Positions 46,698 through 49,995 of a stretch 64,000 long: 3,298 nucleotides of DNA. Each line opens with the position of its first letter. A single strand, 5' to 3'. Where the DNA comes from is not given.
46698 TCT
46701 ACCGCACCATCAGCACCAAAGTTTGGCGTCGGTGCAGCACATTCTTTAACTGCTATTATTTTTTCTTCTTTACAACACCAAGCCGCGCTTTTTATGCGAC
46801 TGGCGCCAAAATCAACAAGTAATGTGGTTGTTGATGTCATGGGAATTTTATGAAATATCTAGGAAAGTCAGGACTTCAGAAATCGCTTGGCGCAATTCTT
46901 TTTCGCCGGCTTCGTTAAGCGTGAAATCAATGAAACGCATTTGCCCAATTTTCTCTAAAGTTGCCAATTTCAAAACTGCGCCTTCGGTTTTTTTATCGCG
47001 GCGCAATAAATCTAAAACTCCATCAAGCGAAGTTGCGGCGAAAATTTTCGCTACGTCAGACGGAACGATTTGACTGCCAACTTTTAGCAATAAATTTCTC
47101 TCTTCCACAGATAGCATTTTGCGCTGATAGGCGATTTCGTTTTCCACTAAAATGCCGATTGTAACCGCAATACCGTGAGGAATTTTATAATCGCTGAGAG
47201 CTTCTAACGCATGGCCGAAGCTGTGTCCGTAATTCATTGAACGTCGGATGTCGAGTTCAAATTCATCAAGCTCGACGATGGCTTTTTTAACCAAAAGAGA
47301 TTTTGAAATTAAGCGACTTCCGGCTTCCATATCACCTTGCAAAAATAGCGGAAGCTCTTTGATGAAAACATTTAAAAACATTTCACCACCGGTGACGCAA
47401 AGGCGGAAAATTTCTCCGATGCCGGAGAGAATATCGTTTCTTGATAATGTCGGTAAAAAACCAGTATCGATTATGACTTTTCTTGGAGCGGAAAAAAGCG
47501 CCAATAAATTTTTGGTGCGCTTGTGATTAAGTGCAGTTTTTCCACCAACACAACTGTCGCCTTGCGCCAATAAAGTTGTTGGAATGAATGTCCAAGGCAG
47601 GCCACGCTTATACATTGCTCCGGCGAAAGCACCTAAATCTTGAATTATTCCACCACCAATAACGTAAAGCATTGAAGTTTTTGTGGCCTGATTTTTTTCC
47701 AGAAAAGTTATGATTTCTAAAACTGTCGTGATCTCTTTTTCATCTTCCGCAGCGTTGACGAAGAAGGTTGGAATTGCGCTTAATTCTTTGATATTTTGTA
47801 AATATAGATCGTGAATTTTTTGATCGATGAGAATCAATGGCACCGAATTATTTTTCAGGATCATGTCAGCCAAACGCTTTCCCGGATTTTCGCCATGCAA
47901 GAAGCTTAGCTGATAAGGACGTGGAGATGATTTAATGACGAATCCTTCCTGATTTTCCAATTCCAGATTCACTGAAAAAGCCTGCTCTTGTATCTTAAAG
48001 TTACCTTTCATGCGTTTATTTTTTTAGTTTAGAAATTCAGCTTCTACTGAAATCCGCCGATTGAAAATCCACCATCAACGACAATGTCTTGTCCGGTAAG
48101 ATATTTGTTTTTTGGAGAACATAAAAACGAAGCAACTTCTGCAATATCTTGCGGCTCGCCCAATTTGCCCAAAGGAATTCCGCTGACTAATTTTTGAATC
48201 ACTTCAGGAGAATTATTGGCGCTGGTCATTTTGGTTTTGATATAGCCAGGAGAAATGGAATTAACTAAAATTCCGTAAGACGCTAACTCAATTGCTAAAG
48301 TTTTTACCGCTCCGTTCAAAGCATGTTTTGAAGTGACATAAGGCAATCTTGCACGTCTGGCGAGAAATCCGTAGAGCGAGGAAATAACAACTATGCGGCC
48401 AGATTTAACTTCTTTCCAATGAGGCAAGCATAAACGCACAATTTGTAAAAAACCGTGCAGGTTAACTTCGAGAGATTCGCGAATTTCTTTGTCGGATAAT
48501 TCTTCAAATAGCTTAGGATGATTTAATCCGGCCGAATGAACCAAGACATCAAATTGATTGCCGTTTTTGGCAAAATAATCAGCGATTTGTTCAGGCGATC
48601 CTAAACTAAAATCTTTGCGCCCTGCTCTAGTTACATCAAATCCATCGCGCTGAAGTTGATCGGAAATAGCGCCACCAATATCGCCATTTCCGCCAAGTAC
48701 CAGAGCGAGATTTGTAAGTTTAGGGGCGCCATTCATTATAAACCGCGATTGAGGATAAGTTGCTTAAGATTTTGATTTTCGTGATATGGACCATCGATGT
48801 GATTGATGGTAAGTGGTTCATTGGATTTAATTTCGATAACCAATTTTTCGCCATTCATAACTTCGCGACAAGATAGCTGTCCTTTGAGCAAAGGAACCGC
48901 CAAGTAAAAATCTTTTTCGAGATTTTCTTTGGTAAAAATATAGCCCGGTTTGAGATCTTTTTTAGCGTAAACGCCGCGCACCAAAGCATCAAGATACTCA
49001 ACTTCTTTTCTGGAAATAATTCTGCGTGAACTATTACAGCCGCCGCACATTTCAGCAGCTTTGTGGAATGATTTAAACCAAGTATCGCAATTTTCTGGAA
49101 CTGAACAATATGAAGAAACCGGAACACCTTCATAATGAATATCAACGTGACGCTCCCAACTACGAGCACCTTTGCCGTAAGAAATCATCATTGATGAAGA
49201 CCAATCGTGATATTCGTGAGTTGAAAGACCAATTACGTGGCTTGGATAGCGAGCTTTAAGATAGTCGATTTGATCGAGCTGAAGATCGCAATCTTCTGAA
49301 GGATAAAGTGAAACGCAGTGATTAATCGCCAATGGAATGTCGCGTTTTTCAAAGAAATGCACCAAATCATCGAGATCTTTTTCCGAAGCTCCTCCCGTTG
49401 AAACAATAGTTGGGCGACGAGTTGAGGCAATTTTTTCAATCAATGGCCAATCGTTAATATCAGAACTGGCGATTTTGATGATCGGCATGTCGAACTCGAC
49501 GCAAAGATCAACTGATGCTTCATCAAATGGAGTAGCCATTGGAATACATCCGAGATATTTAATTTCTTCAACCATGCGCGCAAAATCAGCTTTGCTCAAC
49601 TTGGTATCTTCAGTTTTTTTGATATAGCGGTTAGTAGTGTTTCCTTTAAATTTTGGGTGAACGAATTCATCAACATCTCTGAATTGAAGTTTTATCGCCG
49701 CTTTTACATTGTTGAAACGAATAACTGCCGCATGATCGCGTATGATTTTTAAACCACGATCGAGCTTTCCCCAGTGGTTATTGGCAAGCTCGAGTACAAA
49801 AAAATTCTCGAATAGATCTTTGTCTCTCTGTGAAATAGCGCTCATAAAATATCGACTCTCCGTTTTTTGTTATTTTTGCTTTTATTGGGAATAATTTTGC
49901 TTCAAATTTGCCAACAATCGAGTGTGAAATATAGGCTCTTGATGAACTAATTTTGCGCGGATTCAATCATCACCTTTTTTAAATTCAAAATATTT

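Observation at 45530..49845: NeuB-like aldolase, SDR, dehydroquinate-synthase-like cyclase and FGGY kinase operon: a shikimate-like or carbasugar-type module in a glycan locus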

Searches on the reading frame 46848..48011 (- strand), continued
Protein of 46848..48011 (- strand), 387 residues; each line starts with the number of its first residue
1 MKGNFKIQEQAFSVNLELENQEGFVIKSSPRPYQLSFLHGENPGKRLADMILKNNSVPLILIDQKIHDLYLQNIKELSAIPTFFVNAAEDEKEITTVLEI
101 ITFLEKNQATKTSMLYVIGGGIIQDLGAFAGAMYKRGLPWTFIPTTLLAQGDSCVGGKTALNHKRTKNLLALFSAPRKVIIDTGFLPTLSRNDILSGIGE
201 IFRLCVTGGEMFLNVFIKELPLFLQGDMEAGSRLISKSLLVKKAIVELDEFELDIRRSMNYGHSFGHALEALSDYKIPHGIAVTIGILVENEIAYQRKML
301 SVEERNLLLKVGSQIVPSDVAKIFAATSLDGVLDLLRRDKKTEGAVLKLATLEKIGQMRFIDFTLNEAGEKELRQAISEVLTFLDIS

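Call 83: search_protein_families(library=pfam, proteins=[L038:4209-5261:+, L038:5297-6340:+, L038:6359-6973:+, L038:7378-8292:+, L038:10122-11042:+, L047:6797-7582:+, L047:7579-8256:+, L047:10117-10929:+, L047:10922-11914:+, L047:12545-13993:+], max_evalue=0.001)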
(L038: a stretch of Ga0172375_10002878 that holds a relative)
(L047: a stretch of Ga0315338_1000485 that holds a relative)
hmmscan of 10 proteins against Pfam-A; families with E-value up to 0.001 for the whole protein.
L038:4209-5261:+ (350 aa): 2 families
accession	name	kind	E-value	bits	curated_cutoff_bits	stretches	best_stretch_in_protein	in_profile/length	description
PF00685.33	Sulfotransfer_1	-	1.4e-06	28.3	22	1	207-303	89-182/255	Sulfotransferase domain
PF13469.12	Sulfotransfer_3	-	6.6e-05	23.7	27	1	207-302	123-212/216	Sulfotransferase family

L038:5297-6340:+ (347 aa): 5 families
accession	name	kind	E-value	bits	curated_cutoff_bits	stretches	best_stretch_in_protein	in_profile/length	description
PF22725.1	GFO_IDH_MocA_C3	-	2.9e-23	82.6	27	1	132-249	1-120/124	GFO/IDH/MocA C-terminal domain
PF01408.29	GFO_IDH_MocA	-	2.1e-15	57.9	24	1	8-115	1-112/120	Oxidoreductase family, NAD-binding Rossmann fold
PF02894.22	GFO_IDH_MocA_C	-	3.3e-13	50.4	22.9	1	136-336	1-211/218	Oxidoreductase family, C-terminal alpha/beta domain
PF08635.15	ox_reductase_C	-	4.9e-05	23.5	22.5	1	127-202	1-72/142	Putative oxidoreductase C terminal domain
PF22685.1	Gal80p_C-like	-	0.00048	20.8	29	0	131-215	2-90/152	Gal80p, C-terminal domain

L038:6359-6973:+ (204 aa): 2 families
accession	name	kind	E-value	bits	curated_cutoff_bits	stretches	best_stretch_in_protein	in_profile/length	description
PF13580.11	SIS_2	-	3e-17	63.4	27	1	21-156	2-137/138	SIS domain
PF01380.27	SIS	-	1.9e-07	31.4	25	1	99-179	30-110/131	SIS domain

L038:7378-8292:+ (304 aa): 3 families
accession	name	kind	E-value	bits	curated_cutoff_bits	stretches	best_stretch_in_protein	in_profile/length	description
PF02826.25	2-Hacid_dh_C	-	1.2e-42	145.8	25.1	1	114-279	2-178/178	D-isomer specific 2-hydroxyacid dehydrogenase, NAD binding domain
PF00389.36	2-Hacid_dh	-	4e-17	62.6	24.6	1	34-301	23-124/134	D-isomer specific 2-hydroxyacid dehydrogenase, catalytic domain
PF00670.27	AdoHcyase_NAD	-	0.00018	22.1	27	1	141-240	19-117/162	S-adenosyl-L-homocysteine hydrolase, NAD binding domain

L038:10122-11042:+ (306 aa): 4 families
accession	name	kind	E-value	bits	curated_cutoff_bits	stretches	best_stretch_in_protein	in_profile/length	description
PF05523.17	FdtA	-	2.1e-53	180.1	23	1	177-303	3-129/131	WxcM-like, C-terminal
PF00132.30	Hexapep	-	4e-23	80.5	27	3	16-47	4-35/36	Bacterial transferase hexapeptide (six repeats)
PF14602.12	Hexapep_2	-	3e-12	46.5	27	1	107-134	9-34/34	Hexapeptide repeat of succinyl-transferase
PF25084.1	LbH_EIF2B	-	4.5e-07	30.3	54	1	16-74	47-103/105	EIF2B subunit epsilon LbH domain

L047:6797-7582:+ (261 aa): 1 family
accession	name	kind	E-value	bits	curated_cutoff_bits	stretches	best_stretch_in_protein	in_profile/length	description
PF00795.27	CN_hydrolase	-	1.5e-58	198.6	23.2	1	2-248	1-246/256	Carbon-nitrogen hydrolase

L047:7579-8256:+ (225 aa): 1 family
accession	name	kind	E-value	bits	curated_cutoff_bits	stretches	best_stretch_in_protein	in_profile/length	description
PF04199.19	Cyclase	-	2.1e-19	70.6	23.1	1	10-160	3-140/142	Putative cyclase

L047:10117-10929:+ (270 aa): 1 family
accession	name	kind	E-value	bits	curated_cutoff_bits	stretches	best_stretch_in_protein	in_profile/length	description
PF02826.25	2-Hacid_dh_C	-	3e-34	118.4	25.1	1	107-246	27-178/178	D-isomer specific 2-hydroxyacid dehydrogenase, NAD binding domain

L047:10922-11914:+ (330 aa): 4 families
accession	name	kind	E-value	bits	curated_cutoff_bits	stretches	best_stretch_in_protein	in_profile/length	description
PF22725.1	GFO_IDH_MocA_C3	-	1.1e-24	87.2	27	1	122-242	2-123/124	GFO/IDH/MocA C-terminal domain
PF01408.29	GFO_IDH_MocA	-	2.7e-22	80.1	24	1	2-113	1-120/120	Oxidoreductase family, NAD-binding Rossmann fold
PF02894.22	GFO_IDH_MocA_C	-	1e-15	58.6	22.9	1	125-324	1-208/218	Oxidoreductase family, C-terminal alpha/beta domain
PF08635.15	ox_reductase_C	-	2.3e-06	27.8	22.5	1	116-197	1-79/142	Putative oxidoreductase C terminal domain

L047:12545-13993:+ (482 aa): 2 families
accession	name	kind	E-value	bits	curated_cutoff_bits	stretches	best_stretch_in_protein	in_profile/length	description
PF13440.11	Polysacc_synt_3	-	4.6e-09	36.4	23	1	37-259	9-223/293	Polysaccharide biosynthesis protein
PF01943.22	Polysacc_synt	-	2.2e-07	31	28.2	1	5-256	1-250/274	Polysaccharide biosynthesis protein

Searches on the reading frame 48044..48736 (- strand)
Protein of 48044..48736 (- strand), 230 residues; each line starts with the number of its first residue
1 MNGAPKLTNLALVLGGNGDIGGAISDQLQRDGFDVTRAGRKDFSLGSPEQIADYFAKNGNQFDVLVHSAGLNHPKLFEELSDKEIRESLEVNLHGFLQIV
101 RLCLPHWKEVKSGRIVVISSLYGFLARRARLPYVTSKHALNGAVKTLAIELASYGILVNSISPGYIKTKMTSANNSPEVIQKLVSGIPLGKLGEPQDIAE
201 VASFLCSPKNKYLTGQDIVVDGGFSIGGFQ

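Call 3: search_protein_families(library=pfam, proteins=[window:48044-48736:-])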
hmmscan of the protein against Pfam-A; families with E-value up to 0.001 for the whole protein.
window:48044-48736:- (230 aa): 6 families
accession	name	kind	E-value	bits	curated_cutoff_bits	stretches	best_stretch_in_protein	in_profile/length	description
PF13561.12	adh_short_C2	-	2.5e-45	155.3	27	1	49-225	59-236/236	Enoyl-(Acyl carrier protein) reductase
PF00106.31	adh_short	-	4.1e-35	121.5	26.6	1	50-176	66-192/195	short chain dehydrogenase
PF01370.27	Epimerase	-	2.7e-07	30.7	20.9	1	11-189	1-199/240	NAD dependent epimerase/dehydratase family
PF04321.23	RmlD_sub_bind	-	3.2e-05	23.6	27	1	12-104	4-90/287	RmlD substrate binding domain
PF08659.16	KR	-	5.1e-05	23.7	22.6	0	53-145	73-161/180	KR domain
PF23441.1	SDR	-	0.00072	19.5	27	0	137-224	167-255/258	SDR-like rossmann domain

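Call 4: search_protein_families(library=ncbifam, proteins=[window:48044-48736:-])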
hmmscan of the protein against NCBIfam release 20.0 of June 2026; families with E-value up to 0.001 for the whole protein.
window:48044-48736:- (230 aa): 220 families (the best 25 are shown)
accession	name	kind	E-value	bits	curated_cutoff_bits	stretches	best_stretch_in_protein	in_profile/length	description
NF009466.0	PRK12826.1-2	subfamily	6.2e-49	166.7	222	1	46-224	63-244/248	3-oxoacyl-ACP reductase FabG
NF047420.2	EF_P_mod_YmfI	equivalog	1e-47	162.9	238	1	46-224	59-235/236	elongation factor P 5-aminopentanone reductase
TIGR01830.1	3oxo_ACP_reduc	equivalog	9.2e-44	149.9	297.75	1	52-224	67-238/239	3-oxoacyl-[acyl-carrier-protein] reductase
NF004200.0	PRK05653.1-5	equivalog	1.4e-42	146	273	1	55-224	75-241/242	3-oxoacyl-ACP reductase FabG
NF005559.1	PRK07231.1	subfamily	1.9e-41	142.2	215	1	57-225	76-248/249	glucose 1-dehydrogenase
TIGR01829.1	AcAcCoA_reduct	subfamily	8.1e-41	140.3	302.1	1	51-224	69-240/242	acetoacetyl-CoA reductase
NF009464.0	PRK12824.1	subfamily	2.8e-40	138.5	269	1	57-225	76-243/245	3-oxoacyl-ACP reductase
NF009468.0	PRK12826.1-4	equivalog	2.9e-39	135.3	318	1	54-223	77-246/256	SDR family oxidoreductase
NF006693.0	PRK09242.1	equivalog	3.2e-39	134.6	328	1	49-229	77-258/258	SDR family oxidoreductase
NF009384.0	PRK12743.1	equivalog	1.9e-38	132.2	264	1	52-226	75-249/258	SDR family oxidoreductase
NF004198.0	PRK05653.1-3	equivalog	1.4e-37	129.5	296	1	56-225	79-247/248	3-oxoacyl-ACP reductase FabG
NF004197.0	PRK05653.1-1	equivalog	1.8e-37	129.3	332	1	50-225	73-247/249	3-oxoacyl-ACP reductase FabG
NF052558.1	MBtsdlDhBudC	equivalog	8e-36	123.9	270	1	50-225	67-242/250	meso-2,3-butanediol dehydrogenase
TIGR01963.1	PHB_DH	subfamily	3.9e-35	121.3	307.05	1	51-225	68-253/255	3-hydroxybutyrate dehydrogenase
NF005067.0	PRK06484.1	equivalog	8.7e-35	120.2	713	1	53-225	75-252/524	short chain dehydrogenase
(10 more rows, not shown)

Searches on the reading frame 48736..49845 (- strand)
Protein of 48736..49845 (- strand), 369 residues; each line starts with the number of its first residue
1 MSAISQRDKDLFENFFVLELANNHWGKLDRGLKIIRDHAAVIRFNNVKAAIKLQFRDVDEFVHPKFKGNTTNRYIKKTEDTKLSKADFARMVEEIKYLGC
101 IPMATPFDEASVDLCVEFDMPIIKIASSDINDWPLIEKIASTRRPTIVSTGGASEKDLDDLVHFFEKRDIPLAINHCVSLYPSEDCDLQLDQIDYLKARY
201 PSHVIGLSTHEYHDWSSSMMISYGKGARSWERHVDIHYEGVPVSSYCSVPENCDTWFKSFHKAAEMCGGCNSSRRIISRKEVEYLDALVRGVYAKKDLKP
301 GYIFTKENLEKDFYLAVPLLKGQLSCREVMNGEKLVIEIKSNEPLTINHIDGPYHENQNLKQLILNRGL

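Call 3: search_protein_families(library=pfam, proteins=[window:48736-49845:-])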
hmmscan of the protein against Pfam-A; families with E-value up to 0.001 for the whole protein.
window:48736-49845:- (369 aa): 1 family
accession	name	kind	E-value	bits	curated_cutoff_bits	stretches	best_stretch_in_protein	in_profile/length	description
PF03102.20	NeuB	-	5.4e-35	121.4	22.1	1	50-238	12-206/241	NeuB family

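Call 4: search_protein_families(library=ncbifam, proteins=[window:48736-49845:-])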
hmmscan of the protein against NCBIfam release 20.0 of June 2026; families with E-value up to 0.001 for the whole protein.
window:48736-49845:- (369 aa): 2 families
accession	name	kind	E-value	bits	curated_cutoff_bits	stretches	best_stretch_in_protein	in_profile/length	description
TIGR03586.1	PseI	equivalog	2e-34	119.3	340.25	1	15-310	3-296/327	pseudaminic acid synthase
TIGR03569.1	NeuB_NnaB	equivalog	1.8e-30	106.2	399.65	1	17-310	4-298/329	N-acetylneuraminate synthase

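Call 49: search_protein_families(library=pfam, proteins=[window:48736-49845:-], max_evalue=1)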
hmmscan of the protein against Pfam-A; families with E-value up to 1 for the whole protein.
window:48736-49845:- (369 aa): 2 families
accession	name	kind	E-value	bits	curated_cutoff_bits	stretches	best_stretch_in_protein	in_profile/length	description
PF03102.20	NeuB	-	5.4e-35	121.4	22.1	1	50-238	12-206/241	NeuB family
PF08666.17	SAF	-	0.016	16.2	21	1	290-350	2-62/63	SAF domain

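Call 68: search_solved_structures(query=window:48736-49845:-, max_evalue=0.001)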
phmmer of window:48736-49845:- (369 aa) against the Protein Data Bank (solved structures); distinct sequences matched with E-value up to 0.001: 8.
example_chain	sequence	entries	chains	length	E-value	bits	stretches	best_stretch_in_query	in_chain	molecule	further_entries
3g8r_A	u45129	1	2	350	1.4e-57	198.6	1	12-328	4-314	Probable spore coat polysaccharide biosynthesis protein E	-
4ipj_A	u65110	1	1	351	2.1e-23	86.2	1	14-309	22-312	Polysialic acid capsule biosynthesis protein SiaC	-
4ipi_A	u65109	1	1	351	2.1e-23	86.2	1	14-309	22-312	Polysialic acid capsule biosynthesis protein SiaC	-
1xuu_A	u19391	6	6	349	2.2e-23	86.2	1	14-309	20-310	polysialic acid capsule biosynthesis protein SiaC | N-acetylneuraminate synthase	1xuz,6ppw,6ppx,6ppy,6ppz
2wqp_A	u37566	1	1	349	5.3e-22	81.6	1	14-309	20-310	POLYSIALIC ACID CAPSULE BIOSYNTHESIS PROTEIN SIAC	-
8h2c_A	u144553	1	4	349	1.2e-20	77.1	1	15-310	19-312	Pseudaminic acid synthase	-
6ncs_A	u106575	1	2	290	1.1e-19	74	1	15-285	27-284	N-acetylneuraminic acid (Sialic acid) synthetase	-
1vli_A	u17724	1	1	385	9.5e-16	61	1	15-242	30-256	Spore coat polysaccharide biosynthesis protein spsE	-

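Call 70: search_solved_structures(query=window:48736-49845:-, max_evalue=1e-40, show_alignments=1)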
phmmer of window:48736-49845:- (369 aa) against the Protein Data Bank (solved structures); distinct sequences matched with E-value up to 1e-40: 1.
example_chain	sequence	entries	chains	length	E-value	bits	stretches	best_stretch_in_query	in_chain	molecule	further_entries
3g8r_A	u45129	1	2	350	1.4e-57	198.6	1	12-328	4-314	Probable spore coat polysaccharide biosynthesis protein E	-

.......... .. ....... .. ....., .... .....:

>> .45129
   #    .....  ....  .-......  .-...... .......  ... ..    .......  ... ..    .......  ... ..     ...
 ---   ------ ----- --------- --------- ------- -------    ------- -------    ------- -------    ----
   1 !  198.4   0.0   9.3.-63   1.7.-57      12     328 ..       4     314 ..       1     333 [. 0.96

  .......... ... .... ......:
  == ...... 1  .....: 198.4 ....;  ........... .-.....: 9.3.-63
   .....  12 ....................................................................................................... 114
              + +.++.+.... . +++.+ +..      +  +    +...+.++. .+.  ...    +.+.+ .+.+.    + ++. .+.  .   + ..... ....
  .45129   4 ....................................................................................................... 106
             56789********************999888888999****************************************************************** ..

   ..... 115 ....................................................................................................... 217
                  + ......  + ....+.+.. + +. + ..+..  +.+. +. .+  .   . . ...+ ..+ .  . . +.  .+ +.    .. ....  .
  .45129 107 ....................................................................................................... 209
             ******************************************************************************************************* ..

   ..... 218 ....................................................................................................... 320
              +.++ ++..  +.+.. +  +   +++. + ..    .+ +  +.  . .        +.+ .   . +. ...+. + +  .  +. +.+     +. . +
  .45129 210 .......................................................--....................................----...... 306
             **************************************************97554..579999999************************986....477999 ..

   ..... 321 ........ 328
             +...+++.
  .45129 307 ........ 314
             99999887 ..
